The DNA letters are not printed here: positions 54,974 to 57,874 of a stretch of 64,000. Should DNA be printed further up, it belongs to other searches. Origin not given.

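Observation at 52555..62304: Three consecutive giant membrane proteins: a GT-C-like/YYY fusion, a stand-alone YYY (DUF2298) protein and a stand-alone GT-C-like protein, forming an uncharacterised envelope glycosylation machine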

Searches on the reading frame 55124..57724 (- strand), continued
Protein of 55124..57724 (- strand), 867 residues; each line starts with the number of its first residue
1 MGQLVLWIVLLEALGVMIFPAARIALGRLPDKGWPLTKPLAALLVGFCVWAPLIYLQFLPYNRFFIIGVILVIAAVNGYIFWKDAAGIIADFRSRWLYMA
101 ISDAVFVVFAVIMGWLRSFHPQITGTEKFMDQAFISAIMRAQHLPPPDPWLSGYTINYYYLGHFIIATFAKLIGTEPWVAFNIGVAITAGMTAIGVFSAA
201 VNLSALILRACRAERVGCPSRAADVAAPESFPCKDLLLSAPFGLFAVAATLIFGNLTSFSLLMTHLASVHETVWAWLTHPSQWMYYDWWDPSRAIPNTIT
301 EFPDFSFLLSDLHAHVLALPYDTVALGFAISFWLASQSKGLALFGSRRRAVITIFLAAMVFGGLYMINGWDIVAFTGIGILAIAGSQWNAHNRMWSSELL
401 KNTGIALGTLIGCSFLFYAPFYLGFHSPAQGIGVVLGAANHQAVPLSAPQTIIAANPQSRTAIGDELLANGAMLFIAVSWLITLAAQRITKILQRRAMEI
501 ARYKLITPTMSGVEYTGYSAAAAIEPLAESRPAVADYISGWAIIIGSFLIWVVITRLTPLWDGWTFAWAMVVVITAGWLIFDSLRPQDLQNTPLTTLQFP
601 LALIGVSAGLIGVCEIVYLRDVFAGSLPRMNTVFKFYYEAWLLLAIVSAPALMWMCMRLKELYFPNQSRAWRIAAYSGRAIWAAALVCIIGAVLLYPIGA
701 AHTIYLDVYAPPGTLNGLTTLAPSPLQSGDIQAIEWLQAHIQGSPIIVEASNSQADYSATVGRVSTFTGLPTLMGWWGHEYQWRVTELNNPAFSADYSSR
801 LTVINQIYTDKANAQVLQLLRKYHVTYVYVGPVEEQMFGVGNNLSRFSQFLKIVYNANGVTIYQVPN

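Call 62: fold_search(model_id=the predicted structure, library=pdb)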
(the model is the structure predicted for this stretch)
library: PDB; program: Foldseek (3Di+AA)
matches with E <= 10: 296; with E <= 0.001: 8
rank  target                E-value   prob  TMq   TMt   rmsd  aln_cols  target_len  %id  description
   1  7e9s_A                2.5e-06  1.00  0.30  0.30  24.4       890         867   11  Archaeal oligosaccharyltransferase AglB from Archaeoglobus fulgidus in complex with an inhibitory peptide and a dolich (released 2021-09-08)
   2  5gmy_A                1.0e-05  1.00  0.29  0.30  23.9       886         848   10  Crystal structure of the Archaeoglobus fulgidus oligosaccharyltransferase (O29867_ARCFU) tethered with an acceptor pep (released 2017-02-01)
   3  8agc_A                2.1e-05  1.00  0.33  0.39  14.9       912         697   11  Structure of yeast oligosaccharylransferase complex with lipid-linked oligosaccharide and non-acceptor peptide bound (released 2022-12-07)
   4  6s7t_A                2.3e-05  1.00  0.33  0.38  14.5       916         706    9  Cryo-EM structure of human oligosaccharyltransferase complex OST-B (released 2019-12-18)
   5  7zlg_A                2.7e-05  1.00  0.29  0.36  15.6       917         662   12  Cryo-EM structure of C-mannosyltransferase CeDPY19, in complex with acceptor peptide and bound to CMT2-Fab and anti-Fa (released 2023-01-11)
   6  7zlh_A                3.7e-05  1.00  0.28  0.35  15.7       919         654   12  Cryo-EM structure of C-mannosyltransferase CeDPY19, in apo state, bound to CMT2-Fab and anti-Fab nanobody (released 2023-01-11)
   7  7zli_A                5.3e-05  1.00  0.28  0.34  21.8       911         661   12  Cryo-EM structure of C-mannosyltransferase CeDPY19, in complex with Dol25-P-Man and bound to CMT2-Fab and anti-Fab nan (released 2023-01-11)
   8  8if8_C                4.4e-04  1.00  0.37  0.50  15.7       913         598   10  Arabinosyltransferase AftA (released 2023-05-31)
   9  6afs_B                1.3e-03  0.47  0.09  0.10  27.6       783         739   11  Proton pyrophosphatase - two phosphates-bound (released 2019-04-10)
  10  5gpj_C                6.5e-03  0.35  0.10  0.11  27.6       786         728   12  Crystal Structure of Proton-Pumping Pyrophosphatase (released 2016-12-28)
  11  9g8j_D                8.7e-03  0.23  0.09  0.10  29.2       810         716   10  Structure of K+-dependent Na+-PPase from Thermotoga maritima in complex with zoledronate (released 2025-06-04)
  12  6w98_A                1.5e-02  0.99  0.30  0.21  12.7       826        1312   11  Single-Particle Cryo-EM Structure of Arabinofuranosyltransferase AftD from Mycobacteria (released 2020-05-13)
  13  9g8j_B                1.5e-02  0.21  0.09  0.10  29.4       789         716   11  Structure of K+-dependent Na+-PPase from Thermotoga maritima in complex with zoledronate (released 2025-06-04)
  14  3vu0_A                3.9e-02  1.00  0.11  0.52   5.9       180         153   12  Crystal structure of the C-terminal globular domain of oligosaccharyltransferase (AfAglB-S2, AF_0040, O30195_ARCFU) fr (released 2013-01-23)
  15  9g8j_C                4.5e-02  0.15  0.10  0.11  29.1       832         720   11  Structure of K+-dependent Na+-PPase from Thermotoga maritima in complex with zoledronate (released 2025-06-04)
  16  3vu0_C                4.9e-02  1.00  0.11  0.51   5.4       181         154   12  Crystal structure of the C-terminal globular domain of oligosaccharyltransferase (AfAglB-S2, AF_0040, O30195_ARCFU) fr (released 2013-01-23)
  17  3vu0_B                5.3e-02  1.00  0.11  0.49   5.4       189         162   12  Crystal structure of the C-terminal globular domain of oligosaccharyltransferase (AfAglB-S2, AF_0040, O30195_ARCFU) fr (released 2013-01-23)
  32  3vgp                  4.7e-01  0.98  0.11  0.47   5.4       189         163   14  Crystal structure of the C-terminal globular domain of oligosaccharyltransferase (AF_0329) from Archaeoglobus fulgidus (released 2012-07-04)
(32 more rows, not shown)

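Call 66: search_dna_similar(query=window:55124-57724:-, collection=plasmids, mode=protein, max_evalue=0.001, max_rows=20)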
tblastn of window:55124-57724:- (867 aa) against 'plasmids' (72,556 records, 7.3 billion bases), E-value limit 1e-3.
Records with a match: 2; places in all: 2; records where one place covers at least 80% of the query: 0.
Best place of each record, by identity: <60% 2.
By first word of the organism name: Pseudobutyrivibrio 1; Halarchaeum 1.
By predicted mobility (MOB-suite, as given by PLSDB): non-mobilizable 2.
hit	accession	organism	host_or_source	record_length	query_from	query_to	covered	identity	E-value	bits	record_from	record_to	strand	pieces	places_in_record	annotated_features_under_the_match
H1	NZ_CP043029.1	Pseudobutyrivibrio xylanivorans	Bovine,rumen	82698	7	838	70%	26.4%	1e-19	192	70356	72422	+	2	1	DUF2298 domain-containing protein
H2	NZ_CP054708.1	Halarchaeum sp. CBA1220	solar salt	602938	573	865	34%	31.6%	3e-16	92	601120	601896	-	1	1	none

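Call 68: get_annotated_region(hit=H2, flank=9000)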
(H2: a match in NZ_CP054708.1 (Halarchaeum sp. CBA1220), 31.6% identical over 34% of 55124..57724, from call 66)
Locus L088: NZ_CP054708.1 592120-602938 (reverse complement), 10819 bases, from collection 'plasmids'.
description: Halarchaeum sp. CBA1220 plasmid pCBA1220-01, complete sequence
organism: Halarchaeum sp. CBA1220 (NCBI taxid 1853682)
taxonomy: Archaea; Euryarchaeota; Halobacteria; Halobacteriales; Halobacteriaceae; Halarchaeum; Halarchaeum sp. CBA1220
host: -; source: solar salt; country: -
typing (MOB-suite, as given by PLSDB): non-mobilizable
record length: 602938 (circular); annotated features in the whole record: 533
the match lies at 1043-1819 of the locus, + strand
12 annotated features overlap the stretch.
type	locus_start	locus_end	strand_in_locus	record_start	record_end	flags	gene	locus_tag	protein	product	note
CDS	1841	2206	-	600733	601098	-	-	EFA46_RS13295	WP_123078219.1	hypothetical protein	-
CDS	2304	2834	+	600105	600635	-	msrA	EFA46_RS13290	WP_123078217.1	peptide-methionine (S)-S-oxide reductase MsrA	GO:0030091 - protein repair [Evidence IEA]; GO:0006979 - response to oxidative stress [Evidence IEA]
CDS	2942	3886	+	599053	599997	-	-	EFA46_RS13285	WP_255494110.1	M48 family metalloprotease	GO:0006508 - proteolysis [Evidence IEA]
CDS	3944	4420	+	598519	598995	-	-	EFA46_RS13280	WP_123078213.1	universal stress protein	-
CDS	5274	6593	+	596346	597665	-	-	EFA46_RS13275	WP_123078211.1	orc1/cdc6 family replication initiation protein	-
CDS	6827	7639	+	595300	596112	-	-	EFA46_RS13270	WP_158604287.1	NmrA family NAD(P)-binding protein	-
CDS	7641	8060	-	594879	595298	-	-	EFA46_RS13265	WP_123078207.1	CopG family ribbon-helix-helix protein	-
CDS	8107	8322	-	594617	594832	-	-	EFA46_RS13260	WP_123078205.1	hypothetical protein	-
CDS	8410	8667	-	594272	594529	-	-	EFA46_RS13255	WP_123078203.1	hypothetical protein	-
CDS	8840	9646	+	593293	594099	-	-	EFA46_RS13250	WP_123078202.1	aldo/keto reductase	-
CDS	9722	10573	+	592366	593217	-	-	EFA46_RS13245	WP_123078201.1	translation initiation factor eIF-2B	-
CDS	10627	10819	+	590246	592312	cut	-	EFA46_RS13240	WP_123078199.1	alpha-amylase family glycosyl hydrolase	GO:0005975 - carbohydrate metabolic process [Evidence IEA]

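Call 69: get_annotated_region(hit=H1, flank=9000)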
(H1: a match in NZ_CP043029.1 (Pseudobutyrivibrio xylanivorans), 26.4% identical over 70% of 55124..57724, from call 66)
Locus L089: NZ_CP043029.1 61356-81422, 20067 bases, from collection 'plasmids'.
description: Pseudobutyrivibrio xylanivorans strain MA3014 plasmid pNP95, complete sequence
organism: Pseudobutyrivibrio xylanivorans (NCBI taxid 185007)
taxonomy: Bacteria; Bacillota; Clostridia; Lachnospirales; Lachnospiraceae; Pseudobutyrivibrio; Pseudobutyrivibrio xylanivorans
host: -; source: Bovine,rumen; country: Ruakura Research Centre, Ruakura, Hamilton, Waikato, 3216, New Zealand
typing (MOB-suite, as given by PLSDB): non-mobilizable
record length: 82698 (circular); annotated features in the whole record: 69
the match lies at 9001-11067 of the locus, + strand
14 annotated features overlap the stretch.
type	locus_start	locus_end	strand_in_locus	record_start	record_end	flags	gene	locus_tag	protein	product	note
CDS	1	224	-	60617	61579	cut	-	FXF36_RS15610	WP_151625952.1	glycosyltransferase family 2 protein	-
CDS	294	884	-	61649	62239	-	-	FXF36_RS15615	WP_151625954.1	hypothetical protein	-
CDS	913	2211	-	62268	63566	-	-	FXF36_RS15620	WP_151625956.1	DegT/DnrJ/EryC1/StrS family aminotransferase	-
CDS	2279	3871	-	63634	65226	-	-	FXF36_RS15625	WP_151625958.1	glucosyltransferase domain-containing protein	-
CDS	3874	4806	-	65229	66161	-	-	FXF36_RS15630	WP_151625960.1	glycosyltransferase family 2 protein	-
CDS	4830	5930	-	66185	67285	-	-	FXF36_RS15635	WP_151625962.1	hypothetical protein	-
CDS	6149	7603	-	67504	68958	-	-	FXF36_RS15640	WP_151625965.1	O-antigen ligase family protein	-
CDS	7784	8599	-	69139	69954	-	-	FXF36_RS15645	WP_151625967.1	hypothetical protein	-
CDS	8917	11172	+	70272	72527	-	-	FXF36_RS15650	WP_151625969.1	DUF2298 domain-containing protein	-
CDS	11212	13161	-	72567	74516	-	-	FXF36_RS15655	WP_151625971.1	nucleoside-diphosphate sugar epimerase/dehydratase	GO:0000271 - polysaccharide biosynthetic process [Evidence IEA]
CDS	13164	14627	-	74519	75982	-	-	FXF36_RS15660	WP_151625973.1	hypothetical protein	-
CDS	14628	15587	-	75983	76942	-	-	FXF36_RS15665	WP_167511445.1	hypothetical protein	-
CDS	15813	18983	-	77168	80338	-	-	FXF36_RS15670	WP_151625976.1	EAL domain-containing protein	-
CDS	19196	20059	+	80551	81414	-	-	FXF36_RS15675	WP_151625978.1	diguanylate cyclase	GO:0009966 - regulation of signal transduction [Evidence IEA]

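Call 80: search_protein_representatives(alignment_id=A1)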
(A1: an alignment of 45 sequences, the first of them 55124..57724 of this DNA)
Query: 45 sequences, 821 profile positions. Proteins with E-value up to 0.001 (for the whole library): 9364; up to 1e-10: 6956; up to 1e-30: 4366. The best 150 are listed.
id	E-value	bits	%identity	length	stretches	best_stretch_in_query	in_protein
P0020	0.0e+00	1127.3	-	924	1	1-819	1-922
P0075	0.0e+00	1104.7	-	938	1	1-819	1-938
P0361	0.0e+00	1064.2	-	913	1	1-819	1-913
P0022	2.7e-291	985.1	-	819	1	1-819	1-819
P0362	8.0e-279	943.8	-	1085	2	180-819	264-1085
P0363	4.4e-262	888.4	-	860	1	1-819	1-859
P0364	3.5e-259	878.8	-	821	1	1-819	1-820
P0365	1.4e-257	873.5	-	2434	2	4-818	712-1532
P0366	2.9e-256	869.2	-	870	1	1-819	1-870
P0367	6.5e-234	795.3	-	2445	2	4-819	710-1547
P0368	2.5e-233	793.3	-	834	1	1-819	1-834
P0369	4.5e-229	779.2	-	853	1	1-819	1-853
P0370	1.8e-228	777.2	-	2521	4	3-466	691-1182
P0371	3.1e-221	753.3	-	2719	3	5-819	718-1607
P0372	4.3e-220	749.5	-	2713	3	4-819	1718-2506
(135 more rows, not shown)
